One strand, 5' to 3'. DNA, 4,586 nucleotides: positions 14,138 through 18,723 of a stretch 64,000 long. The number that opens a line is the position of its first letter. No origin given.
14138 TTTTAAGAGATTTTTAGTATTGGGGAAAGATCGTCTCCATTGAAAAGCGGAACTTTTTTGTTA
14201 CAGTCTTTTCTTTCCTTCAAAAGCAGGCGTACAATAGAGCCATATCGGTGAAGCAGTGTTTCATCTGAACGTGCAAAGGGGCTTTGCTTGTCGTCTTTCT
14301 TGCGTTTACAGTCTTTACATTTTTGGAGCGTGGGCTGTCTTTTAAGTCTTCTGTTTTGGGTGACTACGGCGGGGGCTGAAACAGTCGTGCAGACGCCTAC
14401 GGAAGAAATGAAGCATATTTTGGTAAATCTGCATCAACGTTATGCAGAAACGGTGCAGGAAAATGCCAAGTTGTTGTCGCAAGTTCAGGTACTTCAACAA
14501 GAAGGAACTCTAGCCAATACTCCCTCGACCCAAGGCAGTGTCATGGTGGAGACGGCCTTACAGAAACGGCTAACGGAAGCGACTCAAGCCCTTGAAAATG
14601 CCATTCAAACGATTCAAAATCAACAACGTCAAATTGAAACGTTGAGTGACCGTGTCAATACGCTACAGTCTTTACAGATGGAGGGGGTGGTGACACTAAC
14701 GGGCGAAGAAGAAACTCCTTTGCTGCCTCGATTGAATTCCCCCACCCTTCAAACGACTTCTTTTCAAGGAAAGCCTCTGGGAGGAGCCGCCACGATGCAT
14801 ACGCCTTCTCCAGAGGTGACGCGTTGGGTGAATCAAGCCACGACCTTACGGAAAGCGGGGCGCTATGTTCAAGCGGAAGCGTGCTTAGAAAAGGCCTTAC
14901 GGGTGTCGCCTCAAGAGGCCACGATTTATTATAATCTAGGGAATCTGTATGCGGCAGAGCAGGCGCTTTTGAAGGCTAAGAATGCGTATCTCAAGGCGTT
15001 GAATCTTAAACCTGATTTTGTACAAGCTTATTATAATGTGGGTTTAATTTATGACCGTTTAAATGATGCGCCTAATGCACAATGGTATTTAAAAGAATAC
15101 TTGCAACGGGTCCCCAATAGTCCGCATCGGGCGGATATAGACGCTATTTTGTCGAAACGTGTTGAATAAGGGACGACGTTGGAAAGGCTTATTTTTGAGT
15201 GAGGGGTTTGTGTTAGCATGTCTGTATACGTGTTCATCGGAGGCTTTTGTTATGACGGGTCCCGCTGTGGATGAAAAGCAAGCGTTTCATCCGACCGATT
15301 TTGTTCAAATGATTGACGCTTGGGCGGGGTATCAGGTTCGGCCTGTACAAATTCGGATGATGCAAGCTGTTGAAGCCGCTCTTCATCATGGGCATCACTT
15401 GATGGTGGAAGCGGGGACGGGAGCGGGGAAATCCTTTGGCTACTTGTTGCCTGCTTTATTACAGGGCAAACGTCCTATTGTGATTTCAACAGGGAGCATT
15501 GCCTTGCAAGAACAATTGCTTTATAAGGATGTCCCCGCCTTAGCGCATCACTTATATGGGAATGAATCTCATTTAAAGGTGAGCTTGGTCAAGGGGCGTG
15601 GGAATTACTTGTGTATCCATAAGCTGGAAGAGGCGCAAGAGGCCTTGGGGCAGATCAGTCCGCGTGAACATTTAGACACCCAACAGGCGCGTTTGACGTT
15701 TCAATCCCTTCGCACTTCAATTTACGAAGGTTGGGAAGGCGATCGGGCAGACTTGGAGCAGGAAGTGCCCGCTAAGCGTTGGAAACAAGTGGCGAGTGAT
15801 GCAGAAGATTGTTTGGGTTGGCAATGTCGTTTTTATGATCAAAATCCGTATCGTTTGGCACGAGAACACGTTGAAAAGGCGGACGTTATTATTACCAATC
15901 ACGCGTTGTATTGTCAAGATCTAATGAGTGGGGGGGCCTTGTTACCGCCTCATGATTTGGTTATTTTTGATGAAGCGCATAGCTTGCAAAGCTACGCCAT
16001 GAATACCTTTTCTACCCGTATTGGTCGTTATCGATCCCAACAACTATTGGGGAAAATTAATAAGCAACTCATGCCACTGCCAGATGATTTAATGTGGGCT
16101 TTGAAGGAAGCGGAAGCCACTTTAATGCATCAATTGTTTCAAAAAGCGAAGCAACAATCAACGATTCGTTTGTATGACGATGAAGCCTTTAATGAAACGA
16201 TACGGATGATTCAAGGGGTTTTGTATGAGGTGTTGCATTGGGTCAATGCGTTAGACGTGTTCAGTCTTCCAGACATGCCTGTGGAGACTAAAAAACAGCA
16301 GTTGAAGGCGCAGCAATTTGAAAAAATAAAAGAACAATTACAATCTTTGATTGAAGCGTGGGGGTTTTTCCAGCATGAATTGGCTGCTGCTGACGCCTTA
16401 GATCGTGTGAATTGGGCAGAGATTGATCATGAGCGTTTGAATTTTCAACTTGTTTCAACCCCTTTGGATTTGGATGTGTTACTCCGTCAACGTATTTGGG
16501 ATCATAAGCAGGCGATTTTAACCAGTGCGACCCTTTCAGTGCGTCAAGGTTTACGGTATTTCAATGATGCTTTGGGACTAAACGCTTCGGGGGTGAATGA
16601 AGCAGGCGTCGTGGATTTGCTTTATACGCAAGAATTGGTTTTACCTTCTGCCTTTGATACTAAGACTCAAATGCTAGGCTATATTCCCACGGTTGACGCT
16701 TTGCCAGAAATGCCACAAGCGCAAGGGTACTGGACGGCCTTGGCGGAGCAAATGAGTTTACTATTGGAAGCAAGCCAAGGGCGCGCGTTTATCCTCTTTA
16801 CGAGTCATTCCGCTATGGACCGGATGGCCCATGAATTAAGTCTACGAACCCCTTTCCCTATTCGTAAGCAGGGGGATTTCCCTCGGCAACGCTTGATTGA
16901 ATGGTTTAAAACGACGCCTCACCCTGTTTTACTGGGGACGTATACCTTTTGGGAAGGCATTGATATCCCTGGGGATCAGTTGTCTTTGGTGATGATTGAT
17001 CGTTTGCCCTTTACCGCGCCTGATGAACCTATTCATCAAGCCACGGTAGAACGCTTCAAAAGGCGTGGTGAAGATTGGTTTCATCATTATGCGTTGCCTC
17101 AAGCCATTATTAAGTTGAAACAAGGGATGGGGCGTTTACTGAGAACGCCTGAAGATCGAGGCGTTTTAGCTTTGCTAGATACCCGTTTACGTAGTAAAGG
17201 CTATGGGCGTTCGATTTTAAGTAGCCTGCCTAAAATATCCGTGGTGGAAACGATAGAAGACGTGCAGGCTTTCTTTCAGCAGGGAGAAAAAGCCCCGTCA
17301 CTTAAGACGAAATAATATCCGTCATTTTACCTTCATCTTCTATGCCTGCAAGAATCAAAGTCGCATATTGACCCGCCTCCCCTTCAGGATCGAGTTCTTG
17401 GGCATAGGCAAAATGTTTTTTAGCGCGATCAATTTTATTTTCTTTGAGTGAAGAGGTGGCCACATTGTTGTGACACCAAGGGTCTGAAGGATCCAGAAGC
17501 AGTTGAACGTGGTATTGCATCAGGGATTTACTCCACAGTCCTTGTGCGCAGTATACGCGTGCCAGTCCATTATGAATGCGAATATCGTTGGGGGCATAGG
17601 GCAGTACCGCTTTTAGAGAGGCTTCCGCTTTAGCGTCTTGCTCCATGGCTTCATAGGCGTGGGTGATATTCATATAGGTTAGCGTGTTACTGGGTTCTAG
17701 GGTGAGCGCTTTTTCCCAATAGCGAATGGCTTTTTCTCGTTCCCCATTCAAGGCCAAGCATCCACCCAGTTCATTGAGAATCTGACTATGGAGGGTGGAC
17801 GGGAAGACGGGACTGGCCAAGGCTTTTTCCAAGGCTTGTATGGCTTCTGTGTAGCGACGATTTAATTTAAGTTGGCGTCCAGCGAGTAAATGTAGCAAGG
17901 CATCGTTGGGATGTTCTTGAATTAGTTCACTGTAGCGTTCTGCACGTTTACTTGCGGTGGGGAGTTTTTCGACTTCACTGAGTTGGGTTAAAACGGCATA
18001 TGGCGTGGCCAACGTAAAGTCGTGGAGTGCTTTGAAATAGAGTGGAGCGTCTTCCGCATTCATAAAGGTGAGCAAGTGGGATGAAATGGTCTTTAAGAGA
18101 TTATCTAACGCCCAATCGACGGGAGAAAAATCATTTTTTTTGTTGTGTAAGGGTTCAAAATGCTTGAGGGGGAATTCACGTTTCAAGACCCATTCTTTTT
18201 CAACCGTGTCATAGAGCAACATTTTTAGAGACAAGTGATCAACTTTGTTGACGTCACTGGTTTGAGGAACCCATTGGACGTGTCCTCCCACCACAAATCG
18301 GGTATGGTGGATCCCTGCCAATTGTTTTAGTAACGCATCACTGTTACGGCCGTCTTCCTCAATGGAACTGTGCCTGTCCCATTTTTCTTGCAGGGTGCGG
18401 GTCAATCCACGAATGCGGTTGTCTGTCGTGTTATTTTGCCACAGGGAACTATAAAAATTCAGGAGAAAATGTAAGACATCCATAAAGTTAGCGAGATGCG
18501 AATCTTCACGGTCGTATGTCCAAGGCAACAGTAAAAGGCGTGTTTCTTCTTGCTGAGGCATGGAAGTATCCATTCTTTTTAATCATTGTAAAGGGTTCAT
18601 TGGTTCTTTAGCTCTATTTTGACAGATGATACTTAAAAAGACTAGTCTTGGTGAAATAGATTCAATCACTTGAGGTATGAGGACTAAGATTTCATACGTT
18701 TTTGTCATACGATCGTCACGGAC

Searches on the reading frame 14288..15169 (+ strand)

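Call 67: search_protein_families(library=pfam, proteins=[window:14288-15169:+], max_evalue=0.00001)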
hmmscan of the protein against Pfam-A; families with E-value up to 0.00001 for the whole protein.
window:14288-15169:+ (293 aa): 9 families
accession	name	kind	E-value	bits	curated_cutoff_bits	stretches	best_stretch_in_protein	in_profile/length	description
PF13181.12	TPR_8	-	2e-13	49.8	25.7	0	211-243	1-33/34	Tetratricopeptide repeat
PF13414.12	TPR_11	-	2.1e-13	50.1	26.8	1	187-222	4-39/42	TPR repeat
PF00515.34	TPR_1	-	4.8e-13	48.8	27.8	0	180-209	4-33/34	Tetratricopeptide repeat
PF07719.23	TPR_2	-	3.2e-12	46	27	0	180-209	4-33/34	Tetratricopeptide repeat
PF13432.12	TPR_16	-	6e-10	39.8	32.7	1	182-229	2-49/65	Tetratricopeptide repeat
PF13431.12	TPR_17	-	1e-09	38.3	24.4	0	233-264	1-32/34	Tetratricopeptide repeat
PF13424.12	TPR_12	-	5.2e-09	36.6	30.1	1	180-241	6-75/77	Tetratricopeptide repeat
PF13371.12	TPR_9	-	2.4e-08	34.3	35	0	217-287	1-68/73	Tetratricopeptide repeat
PF13428.12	TPR_14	-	7.1e-07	29.8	23.5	0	180-220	4-44/44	Tetratricopeptide repeat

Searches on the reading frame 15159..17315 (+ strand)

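Call 67: search_protein_families(library=pfam, proteins=[window:15159-17315:+], max_evalue=0.00001)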
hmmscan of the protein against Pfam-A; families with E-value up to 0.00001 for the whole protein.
window:15159-17315:+ (718 aa): 2 families
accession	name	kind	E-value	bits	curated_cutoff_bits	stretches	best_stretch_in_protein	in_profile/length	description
PF13307.12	Helicase_C_2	-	3.6e-41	141.5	25.3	1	535-692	4-169/170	Helicase C-terminal domain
PF00270.35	DEAD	-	1.4e-09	38.4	26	0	69-120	6-61/167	DEAD/DEAH box helicase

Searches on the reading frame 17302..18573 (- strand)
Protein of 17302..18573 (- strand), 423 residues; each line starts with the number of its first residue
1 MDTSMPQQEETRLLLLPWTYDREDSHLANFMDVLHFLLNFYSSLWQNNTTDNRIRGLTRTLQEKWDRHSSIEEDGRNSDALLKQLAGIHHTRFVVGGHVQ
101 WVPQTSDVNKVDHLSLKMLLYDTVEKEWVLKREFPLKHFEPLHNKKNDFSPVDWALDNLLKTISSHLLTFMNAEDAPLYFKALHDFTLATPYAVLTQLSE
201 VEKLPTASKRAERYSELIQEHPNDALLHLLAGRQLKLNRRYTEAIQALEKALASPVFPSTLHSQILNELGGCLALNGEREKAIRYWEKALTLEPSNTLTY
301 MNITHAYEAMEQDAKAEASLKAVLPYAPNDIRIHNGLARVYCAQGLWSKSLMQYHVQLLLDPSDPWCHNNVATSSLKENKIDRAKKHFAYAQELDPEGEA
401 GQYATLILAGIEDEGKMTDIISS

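Call 67: search_protein_families(library=pfam, proteins=[window:17302-18573:-], max_evalue=0.00001)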
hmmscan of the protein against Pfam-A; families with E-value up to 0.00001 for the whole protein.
window:17302-18573:- (423 aa): 11 families
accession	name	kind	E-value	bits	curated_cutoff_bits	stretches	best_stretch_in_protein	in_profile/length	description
PF07719.23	TPR_2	-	1.1e-12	47.4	27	0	265-296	3-34/34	Tetratricopeptide repeat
PF00515.34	TPR_1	-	1e-11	44.5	27.8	0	264-296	2-34/34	Tetratricopeptide repeat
PF13431.12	TPR_17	-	1.3e-10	41.2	24.4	0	214-246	2-34/34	Tetratricopeptide repeat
PF14559.12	TPR_19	-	4.4e-10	40.2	25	1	276-339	4-67/68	Tetratricopeptide repeat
PF23914.1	TPR_CcmH_CycH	-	4.1e-08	33.6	42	0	270-364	57-155/158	Cytochrome c-type biogenesis protein H TPR domain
PF13176.12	TPR_7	-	8e-08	32.2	27.9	0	266-294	2-30/36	Tetratricopeptide repeat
PF13181.12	TPR_8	-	1.1e-07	31.9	25.7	0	264-296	2-34/34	Tetratricopeptide repeat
PF13428.12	TPR_14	-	5.2e-07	30.2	23.5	0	267-300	5-38/44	Tetratricopeptide repeat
PF13414.12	TPR_11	-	1.6e-06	28.1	26.8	0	276-309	7-40/42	TPR repeat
PF13432.12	TPR_16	-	2.8e-06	28.1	32.7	0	238-292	10-60/65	Tetratricopeptide repeat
PF13424.12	TPR_12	-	5e-06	27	30.1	0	264-325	4-73/77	Tetratricopeptide repeat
